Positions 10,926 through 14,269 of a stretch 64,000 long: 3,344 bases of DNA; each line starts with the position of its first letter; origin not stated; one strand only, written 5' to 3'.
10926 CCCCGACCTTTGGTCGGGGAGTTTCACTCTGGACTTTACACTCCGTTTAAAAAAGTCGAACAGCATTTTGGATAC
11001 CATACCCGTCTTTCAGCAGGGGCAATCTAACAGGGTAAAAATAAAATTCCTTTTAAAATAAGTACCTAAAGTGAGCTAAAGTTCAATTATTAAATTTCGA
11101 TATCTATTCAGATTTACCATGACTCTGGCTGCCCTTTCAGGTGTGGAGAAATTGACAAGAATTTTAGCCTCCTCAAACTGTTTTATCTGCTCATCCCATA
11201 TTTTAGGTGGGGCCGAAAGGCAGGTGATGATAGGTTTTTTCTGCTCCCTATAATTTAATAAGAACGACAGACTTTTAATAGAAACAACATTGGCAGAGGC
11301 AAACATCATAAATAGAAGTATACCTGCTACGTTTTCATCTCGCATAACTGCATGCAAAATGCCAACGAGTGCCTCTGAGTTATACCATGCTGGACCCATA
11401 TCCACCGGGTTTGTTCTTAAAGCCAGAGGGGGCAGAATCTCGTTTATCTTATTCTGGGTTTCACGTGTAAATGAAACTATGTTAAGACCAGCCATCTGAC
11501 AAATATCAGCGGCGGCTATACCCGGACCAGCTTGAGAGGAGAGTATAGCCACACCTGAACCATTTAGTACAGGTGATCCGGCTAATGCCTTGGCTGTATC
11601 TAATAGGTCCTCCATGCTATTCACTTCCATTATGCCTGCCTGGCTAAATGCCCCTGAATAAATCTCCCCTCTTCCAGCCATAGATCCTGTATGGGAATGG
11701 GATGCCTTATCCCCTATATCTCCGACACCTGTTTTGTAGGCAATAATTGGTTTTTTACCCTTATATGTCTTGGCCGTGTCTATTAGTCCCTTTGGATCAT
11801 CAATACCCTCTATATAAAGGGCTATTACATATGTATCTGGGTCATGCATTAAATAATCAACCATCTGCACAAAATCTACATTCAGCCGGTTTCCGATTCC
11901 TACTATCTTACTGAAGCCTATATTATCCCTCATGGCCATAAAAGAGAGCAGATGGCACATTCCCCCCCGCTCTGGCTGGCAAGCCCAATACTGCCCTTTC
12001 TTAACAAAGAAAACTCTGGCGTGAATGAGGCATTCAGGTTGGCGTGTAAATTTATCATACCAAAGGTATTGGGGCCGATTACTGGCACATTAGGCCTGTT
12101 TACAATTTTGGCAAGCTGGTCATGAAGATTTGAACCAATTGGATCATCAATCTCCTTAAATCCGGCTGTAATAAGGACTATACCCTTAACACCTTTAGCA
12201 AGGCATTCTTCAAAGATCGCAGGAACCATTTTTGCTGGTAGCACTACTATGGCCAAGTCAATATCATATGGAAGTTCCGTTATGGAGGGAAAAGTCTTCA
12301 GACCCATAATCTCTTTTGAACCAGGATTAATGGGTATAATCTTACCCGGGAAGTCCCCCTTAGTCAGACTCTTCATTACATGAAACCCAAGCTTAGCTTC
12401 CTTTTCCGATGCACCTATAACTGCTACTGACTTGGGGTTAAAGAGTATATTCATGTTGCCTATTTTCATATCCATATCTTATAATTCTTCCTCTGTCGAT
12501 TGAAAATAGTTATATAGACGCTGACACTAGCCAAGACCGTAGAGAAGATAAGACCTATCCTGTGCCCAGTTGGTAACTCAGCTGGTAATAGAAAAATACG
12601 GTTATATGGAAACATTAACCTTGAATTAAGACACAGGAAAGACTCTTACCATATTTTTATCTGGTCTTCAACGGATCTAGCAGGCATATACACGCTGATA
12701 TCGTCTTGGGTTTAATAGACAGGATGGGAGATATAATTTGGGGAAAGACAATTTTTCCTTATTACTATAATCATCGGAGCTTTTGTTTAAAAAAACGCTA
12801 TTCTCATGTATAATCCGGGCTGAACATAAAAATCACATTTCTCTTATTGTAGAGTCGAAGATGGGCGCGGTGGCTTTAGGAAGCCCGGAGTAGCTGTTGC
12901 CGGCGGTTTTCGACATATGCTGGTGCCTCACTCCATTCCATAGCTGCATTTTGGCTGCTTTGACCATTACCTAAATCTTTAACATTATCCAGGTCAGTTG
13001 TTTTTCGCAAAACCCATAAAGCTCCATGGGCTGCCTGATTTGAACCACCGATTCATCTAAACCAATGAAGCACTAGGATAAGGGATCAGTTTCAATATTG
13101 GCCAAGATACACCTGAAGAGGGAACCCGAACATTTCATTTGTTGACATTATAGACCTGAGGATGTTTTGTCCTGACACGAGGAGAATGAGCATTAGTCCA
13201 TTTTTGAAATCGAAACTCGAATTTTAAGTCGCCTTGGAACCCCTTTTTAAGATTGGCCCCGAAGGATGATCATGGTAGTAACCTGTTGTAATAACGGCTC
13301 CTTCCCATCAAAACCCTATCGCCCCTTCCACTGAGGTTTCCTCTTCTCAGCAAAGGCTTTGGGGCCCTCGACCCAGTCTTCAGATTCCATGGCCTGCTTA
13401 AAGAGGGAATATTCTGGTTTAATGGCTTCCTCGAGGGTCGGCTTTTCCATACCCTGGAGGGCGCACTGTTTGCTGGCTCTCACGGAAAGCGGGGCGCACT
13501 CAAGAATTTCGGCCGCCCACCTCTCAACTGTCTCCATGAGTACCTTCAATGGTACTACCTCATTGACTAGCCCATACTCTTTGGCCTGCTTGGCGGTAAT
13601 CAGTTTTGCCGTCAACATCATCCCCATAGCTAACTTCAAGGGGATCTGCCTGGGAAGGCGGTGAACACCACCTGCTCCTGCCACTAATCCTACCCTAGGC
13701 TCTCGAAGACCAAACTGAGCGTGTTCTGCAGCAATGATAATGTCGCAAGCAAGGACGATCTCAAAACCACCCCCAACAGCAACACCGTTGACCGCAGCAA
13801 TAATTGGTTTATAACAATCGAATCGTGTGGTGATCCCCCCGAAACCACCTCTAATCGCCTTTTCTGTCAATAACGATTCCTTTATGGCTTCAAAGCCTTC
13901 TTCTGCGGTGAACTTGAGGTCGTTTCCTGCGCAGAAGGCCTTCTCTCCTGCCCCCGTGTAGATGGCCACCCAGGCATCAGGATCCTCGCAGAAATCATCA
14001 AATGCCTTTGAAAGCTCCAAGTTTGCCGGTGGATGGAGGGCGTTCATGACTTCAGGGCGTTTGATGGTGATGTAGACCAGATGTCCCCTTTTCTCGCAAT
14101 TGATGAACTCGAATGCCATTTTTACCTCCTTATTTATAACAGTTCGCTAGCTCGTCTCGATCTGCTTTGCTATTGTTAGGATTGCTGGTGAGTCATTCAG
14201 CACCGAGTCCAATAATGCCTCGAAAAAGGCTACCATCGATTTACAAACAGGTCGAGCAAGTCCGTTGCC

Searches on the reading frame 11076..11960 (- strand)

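Call 35: search_protein_families(library=pfam, proteins=[window:11076-11960:-])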
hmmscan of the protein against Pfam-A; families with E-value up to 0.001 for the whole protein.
window:11076-11960:- (294 aa): 1 family
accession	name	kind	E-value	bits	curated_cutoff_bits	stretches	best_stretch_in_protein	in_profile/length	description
PF13607.11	Succ_CoA_lig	-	1.9e-38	131.8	27.4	1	2-126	14-138/138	Succinyl-CoA ligase like flavodoxin domain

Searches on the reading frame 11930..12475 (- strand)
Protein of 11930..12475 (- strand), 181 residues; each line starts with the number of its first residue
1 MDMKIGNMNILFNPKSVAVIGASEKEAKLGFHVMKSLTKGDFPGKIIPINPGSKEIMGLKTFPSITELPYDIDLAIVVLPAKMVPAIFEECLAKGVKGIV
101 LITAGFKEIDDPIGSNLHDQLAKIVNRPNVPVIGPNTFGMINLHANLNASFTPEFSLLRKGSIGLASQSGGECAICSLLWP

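Call 35: search_protein_families(library=pfam, proteins=[window:11930-12475:-])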
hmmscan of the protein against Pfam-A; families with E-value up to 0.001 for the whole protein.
window:11930-12475:- (181 aa): 2 families
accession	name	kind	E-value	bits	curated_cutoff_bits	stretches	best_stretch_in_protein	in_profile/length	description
PF13380.12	CoA_binding_2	-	7.8e-23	81.6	22.8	1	15-140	1-113/116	CoA binding domain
PF02629.25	CoA_binding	-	4.9e-16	59.7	22.3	1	13-105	2-97/97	CoA binding domain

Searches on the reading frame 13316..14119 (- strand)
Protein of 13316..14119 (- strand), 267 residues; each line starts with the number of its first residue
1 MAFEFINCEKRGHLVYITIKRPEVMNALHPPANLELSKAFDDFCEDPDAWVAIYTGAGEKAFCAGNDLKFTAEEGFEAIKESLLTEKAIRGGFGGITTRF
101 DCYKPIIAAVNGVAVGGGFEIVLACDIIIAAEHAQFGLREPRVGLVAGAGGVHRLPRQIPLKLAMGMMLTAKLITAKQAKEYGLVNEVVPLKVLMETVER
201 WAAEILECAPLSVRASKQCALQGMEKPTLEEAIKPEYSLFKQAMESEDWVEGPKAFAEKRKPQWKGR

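Call 35: search_protein_families(library=pfam, proteins=[window:13316-14119:-])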
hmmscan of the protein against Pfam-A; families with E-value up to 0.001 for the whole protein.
window:13316-14119:- (267 aa): 2 families
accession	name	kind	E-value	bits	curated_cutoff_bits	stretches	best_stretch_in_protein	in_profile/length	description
PF00378.25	ECH_1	-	1.1e-65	221.8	27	1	12-266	4-250/251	Enoyl-CoA hydratase/isomerase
PF16113.10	ECH_2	-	1e-32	114.4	27.2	2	16-199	3-182/335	Enoyl-CoA hydratase/isomerase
